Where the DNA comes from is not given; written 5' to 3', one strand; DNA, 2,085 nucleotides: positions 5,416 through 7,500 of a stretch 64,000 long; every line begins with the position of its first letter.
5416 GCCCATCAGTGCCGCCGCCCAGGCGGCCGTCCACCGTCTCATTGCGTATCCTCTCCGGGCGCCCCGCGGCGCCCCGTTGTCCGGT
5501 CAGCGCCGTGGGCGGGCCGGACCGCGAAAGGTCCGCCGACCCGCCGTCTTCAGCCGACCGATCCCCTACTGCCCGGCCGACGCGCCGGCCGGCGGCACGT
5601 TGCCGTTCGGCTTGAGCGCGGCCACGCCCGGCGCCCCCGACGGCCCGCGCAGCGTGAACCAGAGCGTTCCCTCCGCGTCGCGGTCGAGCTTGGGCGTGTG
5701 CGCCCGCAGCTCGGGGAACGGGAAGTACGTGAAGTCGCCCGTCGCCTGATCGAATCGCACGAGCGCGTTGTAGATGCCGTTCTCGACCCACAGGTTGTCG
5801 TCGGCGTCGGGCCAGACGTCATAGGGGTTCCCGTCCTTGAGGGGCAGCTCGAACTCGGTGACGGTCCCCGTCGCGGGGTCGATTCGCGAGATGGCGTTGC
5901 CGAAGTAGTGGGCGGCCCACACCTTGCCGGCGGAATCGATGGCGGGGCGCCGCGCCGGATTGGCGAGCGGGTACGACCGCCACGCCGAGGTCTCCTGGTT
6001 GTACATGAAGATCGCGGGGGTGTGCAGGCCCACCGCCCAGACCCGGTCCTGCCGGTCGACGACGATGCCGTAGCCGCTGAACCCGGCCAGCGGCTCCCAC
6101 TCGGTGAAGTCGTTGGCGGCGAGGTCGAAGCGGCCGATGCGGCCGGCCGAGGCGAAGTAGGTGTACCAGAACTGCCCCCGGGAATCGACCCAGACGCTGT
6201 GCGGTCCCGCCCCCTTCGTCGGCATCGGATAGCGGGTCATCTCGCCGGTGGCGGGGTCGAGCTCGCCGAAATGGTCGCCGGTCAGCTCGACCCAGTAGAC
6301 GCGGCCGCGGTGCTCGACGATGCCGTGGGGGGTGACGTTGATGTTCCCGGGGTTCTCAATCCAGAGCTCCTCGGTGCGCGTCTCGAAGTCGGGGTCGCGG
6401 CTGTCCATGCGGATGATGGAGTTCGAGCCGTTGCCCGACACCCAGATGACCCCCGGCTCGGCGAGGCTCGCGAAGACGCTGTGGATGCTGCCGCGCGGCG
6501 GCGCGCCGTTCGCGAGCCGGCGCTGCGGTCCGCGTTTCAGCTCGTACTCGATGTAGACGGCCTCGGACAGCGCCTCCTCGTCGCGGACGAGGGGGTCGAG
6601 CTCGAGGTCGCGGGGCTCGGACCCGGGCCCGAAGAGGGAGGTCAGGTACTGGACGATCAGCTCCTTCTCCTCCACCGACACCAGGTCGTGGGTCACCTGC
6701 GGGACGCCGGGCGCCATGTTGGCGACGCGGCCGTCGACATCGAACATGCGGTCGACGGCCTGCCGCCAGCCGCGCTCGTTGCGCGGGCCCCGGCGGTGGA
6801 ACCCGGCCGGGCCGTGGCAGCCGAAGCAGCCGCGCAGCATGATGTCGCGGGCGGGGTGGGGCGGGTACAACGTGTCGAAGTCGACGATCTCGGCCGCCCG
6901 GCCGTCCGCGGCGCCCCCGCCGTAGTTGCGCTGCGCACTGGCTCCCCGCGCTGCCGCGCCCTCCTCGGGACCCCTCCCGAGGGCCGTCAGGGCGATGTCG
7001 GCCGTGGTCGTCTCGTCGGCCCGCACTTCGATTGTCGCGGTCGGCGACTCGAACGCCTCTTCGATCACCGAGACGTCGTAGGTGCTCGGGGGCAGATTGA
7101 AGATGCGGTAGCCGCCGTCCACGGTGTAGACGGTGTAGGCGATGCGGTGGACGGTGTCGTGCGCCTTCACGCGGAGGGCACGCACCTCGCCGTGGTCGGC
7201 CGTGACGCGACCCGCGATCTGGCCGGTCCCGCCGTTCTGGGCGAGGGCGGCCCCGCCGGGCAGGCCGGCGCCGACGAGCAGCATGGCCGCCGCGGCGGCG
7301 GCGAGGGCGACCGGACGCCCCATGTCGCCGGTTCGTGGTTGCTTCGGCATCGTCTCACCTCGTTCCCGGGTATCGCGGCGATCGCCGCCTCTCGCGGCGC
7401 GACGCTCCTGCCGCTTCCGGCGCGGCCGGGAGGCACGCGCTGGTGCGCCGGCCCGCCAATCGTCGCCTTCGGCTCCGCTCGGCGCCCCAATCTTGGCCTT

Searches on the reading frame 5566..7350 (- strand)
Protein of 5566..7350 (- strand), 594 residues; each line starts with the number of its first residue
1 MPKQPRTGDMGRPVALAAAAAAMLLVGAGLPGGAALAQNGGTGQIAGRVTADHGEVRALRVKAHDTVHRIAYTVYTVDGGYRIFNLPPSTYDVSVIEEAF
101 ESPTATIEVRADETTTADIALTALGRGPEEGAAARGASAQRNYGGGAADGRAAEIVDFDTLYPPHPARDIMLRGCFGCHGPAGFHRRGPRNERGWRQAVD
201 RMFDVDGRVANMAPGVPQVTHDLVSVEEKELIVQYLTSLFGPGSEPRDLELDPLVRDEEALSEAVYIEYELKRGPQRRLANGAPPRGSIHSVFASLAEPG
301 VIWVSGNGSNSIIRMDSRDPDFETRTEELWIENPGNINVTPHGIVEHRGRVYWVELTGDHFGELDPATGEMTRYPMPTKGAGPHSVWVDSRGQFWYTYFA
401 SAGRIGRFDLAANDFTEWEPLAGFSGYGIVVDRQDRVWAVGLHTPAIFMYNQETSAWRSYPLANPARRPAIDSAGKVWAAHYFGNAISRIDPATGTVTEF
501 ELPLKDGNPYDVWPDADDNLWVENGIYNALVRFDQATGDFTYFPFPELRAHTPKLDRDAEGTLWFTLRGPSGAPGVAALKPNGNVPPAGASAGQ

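Call 62: search_protein_families(library=pfam, proteins=[window:5566-7350:-], max_evalue=0.0001)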
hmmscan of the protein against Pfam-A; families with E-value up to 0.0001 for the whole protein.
window:5566-7350:- (594 aa): 3 families
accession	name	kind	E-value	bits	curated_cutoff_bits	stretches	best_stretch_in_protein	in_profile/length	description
PF24684.1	Vgb_lyase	-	2.3e-26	92.7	50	2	425-568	14-157/290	Virginiamycin B lyase family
PF08450.18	SGL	-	9e-08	32.4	26.3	0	470-504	190-224/246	SMP-30/Gluconolactonase/LRE-like region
PF13620.12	CarboxypepD_reg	-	9.1e-08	32.8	32.3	1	44-122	1-82/82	Carboxypeptidase regulatory-like domain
